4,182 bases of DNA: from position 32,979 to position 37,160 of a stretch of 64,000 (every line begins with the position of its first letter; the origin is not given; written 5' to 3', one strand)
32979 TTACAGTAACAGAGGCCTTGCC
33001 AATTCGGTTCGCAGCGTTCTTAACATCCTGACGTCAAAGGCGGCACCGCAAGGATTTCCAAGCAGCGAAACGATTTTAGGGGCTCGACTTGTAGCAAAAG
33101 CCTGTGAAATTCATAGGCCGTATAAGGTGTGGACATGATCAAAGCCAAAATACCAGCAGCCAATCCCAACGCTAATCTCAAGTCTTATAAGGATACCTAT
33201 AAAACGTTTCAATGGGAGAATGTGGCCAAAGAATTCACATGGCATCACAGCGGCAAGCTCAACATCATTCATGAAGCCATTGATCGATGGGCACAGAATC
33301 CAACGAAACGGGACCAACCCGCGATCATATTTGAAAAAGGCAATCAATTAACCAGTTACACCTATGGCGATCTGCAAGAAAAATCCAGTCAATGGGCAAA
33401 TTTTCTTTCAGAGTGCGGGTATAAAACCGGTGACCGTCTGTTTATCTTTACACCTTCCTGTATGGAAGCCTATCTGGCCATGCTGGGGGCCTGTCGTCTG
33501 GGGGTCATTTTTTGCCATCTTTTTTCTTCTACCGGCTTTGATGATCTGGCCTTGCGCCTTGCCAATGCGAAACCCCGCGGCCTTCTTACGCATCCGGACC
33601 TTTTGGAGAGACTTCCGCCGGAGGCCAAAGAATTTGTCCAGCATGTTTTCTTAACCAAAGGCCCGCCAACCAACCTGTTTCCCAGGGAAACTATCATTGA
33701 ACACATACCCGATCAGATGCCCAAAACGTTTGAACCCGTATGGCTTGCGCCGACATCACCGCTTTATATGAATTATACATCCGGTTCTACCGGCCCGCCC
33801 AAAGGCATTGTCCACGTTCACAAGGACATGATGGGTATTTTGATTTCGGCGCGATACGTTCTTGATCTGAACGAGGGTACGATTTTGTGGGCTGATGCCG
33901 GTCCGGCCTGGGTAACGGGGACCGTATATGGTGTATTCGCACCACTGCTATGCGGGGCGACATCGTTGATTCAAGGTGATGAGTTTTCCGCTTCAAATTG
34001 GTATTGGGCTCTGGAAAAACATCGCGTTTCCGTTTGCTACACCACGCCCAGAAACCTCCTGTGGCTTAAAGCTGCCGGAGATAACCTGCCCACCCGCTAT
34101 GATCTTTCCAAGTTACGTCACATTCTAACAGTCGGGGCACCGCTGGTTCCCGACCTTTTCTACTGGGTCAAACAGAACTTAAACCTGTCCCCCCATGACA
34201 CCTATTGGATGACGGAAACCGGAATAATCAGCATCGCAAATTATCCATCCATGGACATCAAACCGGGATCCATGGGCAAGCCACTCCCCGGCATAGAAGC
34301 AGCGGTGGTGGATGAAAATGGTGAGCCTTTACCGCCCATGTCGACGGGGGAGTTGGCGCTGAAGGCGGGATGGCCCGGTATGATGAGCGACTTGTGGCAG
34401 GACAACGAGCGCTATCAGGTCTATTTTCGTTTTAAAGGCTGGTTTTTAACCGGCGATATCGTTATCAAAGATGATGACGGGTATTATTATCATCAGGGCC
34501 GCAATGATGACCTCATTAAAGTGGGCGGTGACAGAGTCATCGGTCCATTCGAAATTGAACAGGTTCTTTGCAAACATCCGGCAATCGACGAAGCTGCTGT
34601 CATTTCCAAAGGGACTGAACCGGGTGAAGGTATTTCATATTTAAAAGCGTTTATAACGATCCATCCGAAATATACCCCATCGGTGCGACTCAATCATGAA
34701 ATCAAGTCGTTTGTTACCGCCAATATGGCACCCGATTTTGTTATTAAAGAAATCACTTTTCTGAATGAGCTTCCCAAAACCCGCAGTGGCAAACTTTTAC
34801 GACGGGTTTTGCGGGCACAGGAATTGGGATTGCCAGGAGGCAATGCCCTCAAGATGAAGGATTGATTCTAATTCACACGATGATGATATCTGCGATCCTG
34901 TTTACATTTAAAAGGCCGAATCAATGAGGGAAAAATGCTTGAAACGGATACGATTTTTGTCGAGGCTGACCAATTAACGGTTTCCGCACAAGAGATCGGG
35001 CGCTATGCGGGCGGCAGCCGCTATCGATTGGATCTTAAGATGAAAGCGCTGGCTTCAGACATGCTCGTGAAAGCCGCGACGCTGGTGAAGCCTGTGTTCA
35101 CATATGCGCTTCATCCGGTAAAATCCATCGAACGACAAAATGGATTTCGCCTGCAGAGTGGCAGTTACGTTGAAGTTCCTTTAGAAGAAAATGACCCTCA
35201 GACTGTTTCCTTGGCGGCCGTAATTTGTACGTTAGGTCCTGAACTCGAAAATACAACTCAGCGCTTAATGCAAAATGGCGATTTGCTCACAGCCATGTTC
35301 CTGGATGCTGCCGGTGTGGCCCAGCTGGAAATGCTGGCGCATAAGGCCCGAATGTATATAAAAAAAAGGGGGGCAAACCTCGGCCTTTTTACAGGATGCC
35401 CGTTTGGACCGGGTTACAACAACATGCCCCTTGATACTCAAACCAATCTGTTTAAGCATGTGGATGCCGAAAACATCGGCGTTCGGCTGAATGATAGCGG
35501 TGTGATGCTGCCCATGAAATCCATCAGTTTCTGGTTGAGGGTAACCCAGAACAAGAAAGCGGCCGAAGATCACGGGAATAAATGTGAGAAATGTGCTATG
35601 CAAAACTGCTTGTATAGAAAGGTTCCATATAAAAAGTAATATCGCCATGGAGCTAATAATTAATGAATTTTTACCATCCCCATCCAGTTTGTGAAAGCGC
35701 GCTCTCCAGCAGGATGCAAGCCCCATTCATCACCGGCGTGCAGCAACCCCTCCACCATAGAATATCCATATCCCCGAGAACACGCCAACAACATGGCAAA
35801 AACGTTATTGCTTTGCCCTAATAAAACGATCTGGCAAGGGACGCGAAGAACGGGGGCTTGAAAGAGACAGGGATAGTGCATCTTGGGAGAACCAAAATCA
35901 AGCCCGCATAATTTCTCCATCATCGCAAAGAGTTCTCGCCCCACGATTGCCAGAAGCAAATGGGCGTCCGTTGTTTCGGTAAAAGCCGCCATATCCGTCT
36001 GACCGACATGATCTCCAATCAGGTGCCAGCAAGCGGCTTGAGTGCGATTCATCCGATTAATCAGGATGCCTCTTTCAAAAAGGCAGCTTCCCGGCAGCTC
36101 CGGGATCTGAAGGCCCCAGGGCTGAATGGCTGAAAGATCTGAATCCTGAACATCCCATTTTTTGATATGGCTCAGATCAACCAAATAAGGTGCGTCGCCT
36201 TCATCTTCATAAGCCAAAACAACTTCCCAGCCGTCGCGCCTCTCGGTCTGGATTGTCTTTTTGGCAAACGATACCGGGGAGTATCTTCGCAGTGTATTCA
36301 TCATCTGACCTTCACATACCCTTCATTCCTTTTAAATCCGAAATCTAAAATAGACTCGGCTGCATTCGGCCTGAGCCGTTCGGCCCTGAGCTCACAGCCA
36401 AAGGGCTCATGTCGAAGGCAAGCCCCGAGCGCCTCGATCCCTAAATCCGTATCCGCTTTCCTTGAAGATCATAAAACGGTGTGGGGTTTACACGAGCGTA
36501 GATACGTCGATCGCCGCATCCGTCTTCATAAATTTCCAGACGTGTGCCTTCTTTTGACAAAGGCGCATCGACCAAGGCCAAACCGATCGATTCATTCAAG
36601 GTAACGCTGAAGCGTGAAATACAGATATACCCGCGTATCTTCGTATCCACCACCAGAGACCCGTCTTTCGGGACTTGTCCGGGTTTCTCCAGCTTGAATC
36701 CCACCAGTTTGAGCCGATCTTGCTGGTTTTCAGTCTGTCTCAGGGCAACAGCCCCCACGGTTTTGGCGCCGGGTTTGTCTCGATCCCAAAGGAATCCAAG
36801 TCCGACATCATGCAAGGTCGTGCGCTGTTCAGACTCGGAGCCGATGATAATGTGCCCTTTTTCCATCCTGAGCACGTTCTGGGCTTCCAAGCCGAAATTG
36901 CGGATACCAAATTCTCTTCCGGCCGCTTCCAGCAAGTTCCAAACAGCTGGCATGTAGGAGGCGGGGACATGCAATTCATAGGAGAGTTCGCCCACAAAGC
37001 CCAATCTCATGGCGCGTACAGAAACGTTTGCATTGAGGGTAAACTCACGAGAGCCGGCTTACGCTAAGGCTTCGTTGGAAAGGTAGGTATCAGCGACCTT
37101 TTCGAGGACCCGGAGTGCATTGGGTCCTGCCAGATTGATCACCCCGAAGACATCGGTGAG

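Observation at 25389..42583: Island combining two non-Pyl MttB methyltransferases with SoxBDAG, but no corrinoid protein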

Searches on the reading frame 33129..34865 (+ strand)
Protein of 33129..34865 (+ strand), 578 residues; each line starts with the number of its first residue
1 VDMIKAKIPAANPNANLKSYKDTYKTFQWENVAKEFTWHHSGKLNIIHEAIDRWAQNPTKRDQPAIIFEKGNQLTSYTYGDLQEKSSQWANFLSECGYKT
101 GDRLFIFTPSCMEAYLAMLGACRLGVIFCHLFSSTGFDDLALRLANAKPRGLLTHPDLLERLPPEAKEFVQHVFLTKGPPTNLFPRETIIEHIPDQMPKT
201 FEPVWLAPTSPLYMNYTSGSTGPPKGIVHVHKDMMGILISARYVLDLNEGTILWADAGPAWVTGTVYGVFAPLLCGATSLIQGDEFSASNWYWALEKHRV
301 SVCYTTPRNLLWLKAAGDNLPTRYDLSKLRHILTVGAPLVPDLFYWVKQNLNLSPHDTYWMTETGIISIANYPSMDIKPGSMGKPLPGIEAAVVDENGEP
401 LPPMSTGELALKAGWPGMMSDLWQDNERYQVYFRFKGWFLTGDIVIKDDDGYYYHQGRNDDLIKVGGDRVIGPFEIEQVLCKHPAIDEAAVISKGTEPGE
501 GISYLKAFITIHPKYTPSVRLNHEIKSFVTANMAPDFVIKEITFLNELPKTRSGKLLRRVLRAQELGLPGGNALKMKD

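Call 3: search_protein_families(library=pfam, proteins=[window:33129-34865:+])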
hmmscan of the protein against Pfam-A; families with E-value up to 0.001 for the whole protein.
window:33129-34865:+ (578 aa): 2 families
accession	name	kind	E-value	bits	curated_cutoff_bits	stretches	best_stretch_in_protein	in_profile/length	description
PF00501.34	AMP-binding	-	6.3e-64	216.6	29.9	1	58-413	6-376/384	AMP-binding enzyme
PF13193.12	AMP-binding_C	-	8.5e-16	59.1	24.5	1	475-555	1-76/76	AMP-binding enzyme C-terminal domain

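Call 17: search_protein_families(library=ncbifam, proteins=[window:33129-34865:+])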
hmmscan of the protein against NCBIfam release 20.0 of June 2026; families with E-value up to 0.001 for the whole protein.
window:33129-34865:+ (578 aa): 102 families (the best 25 are shown)
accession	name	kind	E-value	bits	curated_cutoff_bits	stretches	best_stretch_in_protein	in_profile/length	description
NF003313.0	PRK04319.1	equivalog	5.3e-182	606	729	1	4-576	3-572/574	acetate--CoA ligase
TIGR02188.1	Ac_CoA_lig_AcsA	equivalog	2.7e-118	395.9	724.95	1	19-563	31-603/629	acetate--CoA ligase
NF001208.0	PRK00174.1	subfamily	2.6e-115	386.2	657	1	20-563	54-618/649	acetate--CoA ligase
NF047394.1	AcylCoAsynMbcS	equivalog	3.4e-85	286.7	850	1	43-565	11-520/525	acyl-CoA synthetase MbcS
NF007815.0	PRK10524.1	equivalog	7.8e-78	262.5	955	2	201-565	225-603/629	propionate--CoA ligase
NF004837.0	PRK06187.1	subfamily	1.9e-69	234.4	476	1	59-564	19-521/531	long-chain-fatty-acid--CoA ligase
TIGR02316.1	propion_prpE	equivalog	4.3e-68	230.5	827.4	2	203-563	226-600/628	propionate--CoA ligase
TIGR02262.1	benz_CoA_lig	subfamily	4.6e-60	203.8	375.25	1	72-563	26-507/508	benzoate-CoA ligase family protein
NF006182.0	PRK08316.1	subfamily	2.9e-52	177.8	663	1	45-564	11-516/523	fatty acyl-CoA synthetase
NF004808.0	PRK06155.1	equivalog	6.7e-52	176.5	722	1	75-565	45-522/542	ATP-dependent acyl-CoA ligase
NF002937.0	PRK03584.1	subfamily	1.4e-51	175.5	639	1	23-557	67-617/657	acetoacetate--CoA ligase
NF004822.0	PRK06178.1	equivalog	6.4e-49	167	782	1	40-563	33-565/571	acyl-CoA synthetase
NF006181.0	PRK08314.1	subfamily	6.8e-49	166.6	705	2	214-565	209-554/563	long-chain-fatty-acid--CoA ligase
TIGR01733.1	AA-adenyl-dom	subfamily_domain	4e-47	160.9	317.4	1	78-491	1-409/409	amino acid adenylation domain-containing protein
NF009233.0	PRK12583.1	subfamily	4.7e-47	160.6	832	2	208-564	200-549/558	fatty acid CoA ligase family protein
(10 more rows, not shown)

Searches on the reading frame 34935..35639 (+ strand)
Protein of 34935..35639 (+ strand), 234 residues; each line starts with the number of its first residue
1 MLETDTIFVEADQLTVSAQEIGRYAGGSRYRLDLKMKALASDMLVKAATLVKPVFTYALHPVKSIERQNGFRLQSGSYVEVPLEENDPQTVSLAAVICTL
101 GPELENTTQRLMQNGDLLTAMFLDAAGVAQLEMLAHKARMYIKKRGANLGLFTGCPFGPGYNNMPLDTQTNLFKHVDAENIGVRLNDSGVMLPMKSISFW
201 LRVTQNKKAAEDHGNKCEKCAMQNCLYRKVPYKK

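Call 3: search_protein_families(library=pfam, proteins=[window:34935-35639:+])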
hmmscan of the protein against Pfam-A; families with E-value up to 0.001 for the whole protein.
window:34935-35639:+ (234 aa): 1 family
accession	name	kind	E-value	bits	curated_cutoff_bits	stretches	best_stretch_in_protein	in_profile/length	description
PF02965.22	Met_synt_B12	-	3.4e-05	23.9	25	1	152-201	195-246/273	Vitamin B12 dependent methionine synthase, activation domain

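Call 17: search_protein_families(library=ncbifam, proteins=[window:34935-35639:+])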
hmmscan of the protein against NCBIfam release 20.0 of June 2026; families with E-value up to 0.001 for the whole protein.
window:34935-35639:+ (234 aa): 0 families

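Call 63: search_solved_structures(query=window:34935-35639:+, max_evalue=10)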
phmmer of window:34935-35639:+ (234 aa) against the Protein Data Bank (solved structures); distinct sequences matched with E-value up to 10: 2.
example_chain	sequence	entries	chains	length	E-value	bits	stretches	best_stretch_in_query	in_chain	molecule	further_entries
1j6r_A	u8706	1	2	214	3.7e-05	26.7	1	94-201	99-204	METHIONINE SYNTHASE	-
4abm_A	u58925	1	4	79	0.69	12.8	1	183-234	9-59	CHARGED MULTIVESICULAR BODY PROTEIN 4B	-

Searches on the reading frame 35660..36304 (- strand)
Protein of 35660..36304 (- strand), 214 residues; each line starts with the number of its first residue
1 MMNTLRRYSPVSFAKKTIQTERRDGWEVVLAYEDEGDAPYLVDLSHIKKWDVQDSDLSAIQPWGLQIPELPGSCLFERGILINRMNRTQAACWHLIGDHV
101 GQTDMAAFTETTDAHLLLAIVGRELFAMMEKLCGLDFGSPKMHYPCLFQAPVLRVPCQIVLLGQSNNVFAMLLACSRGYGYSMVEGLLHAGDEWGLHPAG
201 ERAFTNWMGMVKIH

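Call 3: search_protein_families(library=pfam, proteins=[window:35660-36304:-])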
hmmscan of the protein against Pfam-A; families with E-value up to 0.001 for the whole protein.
window:35660-36304:- (214 aa): 1 family
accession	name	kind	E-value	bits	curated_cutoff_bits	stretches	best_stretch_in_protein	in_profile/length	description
PF01571.26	GCV_T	-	0.00088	19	25.6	0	88-204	112-225/255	Aminomethyltransferase folate-binding domain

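Call 17: search_protein_families(library=ncbifam, proteins=[window:35660-36304:-])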
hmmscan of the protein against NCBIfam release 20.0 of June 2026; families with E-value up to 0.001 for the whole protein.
window:35660-36304:- (214 aa): 0 families

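Call 89: search_solved_structures(query=window:35660-36304:-, max_evalue=1)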
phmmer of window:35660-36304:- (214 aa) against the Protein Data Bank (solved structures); distinct sequences matched with E-value up to 1: 8.
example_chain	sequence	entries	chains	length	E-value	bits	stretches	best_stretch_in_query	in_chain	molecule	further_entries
9eno_A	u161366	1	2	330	0.22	14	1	61-153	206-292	Diisopropyl-fluorophosphatase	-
2iat_A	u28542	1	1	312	0.32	13.5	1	61-151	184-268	Diisopropylfluorophosphatase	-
2iax_A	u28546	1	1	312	0.45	13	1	61-151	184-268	Diisopropylfluorophosphatase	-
3hlh_A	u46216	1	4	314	0.53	12.8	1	61-151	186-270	Diisopropyl-fluorophosphatase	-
3hli_A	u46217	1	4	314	0.53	12.8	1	61-151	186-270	Diisopropyl-fluorophosphatase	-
2ias_A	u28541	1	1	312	0.62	12.6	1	61-151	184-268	Diisopropylfluorophosphatase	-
2iau_A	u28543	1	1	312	0.63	12.5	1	61-151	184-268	Diisopropylfluorophosphatase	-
2iaq_A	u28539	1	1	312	0.82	12.2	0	61-152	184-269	Diisopropylfluorophosphatase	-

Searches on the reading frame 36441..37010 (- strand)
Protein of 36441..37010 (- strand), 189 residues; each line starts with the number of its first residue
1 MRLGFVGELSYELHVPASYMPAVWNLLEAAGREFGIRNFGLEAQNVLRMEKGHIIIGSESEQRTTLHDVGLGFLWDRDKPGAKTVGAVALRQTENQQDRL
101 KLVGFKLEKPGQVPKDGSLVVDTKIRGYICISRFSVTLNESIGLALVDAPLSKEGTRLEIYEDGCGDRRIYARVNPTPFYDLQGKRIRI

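Call 3: search_protein_families(library=pfam, proteins=[window:36441-37010:-])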
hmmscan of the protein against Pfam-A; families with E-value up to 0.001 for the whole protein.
window:36441-37010:- (189 aa): 2 families
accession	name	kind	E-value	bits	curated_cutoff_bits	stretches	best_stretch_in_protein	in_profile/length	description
PF01571.26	GCV_T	-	3.8e-19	69.4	25.6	1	1-73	182-254/255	Aminomethyltransferase folate-binding domain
PF08669.17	GCV_T_C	-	5.4e-14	52.3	25.9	1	101-181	2-80/80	Glycine cleavage T-protein C-terminal barrel domain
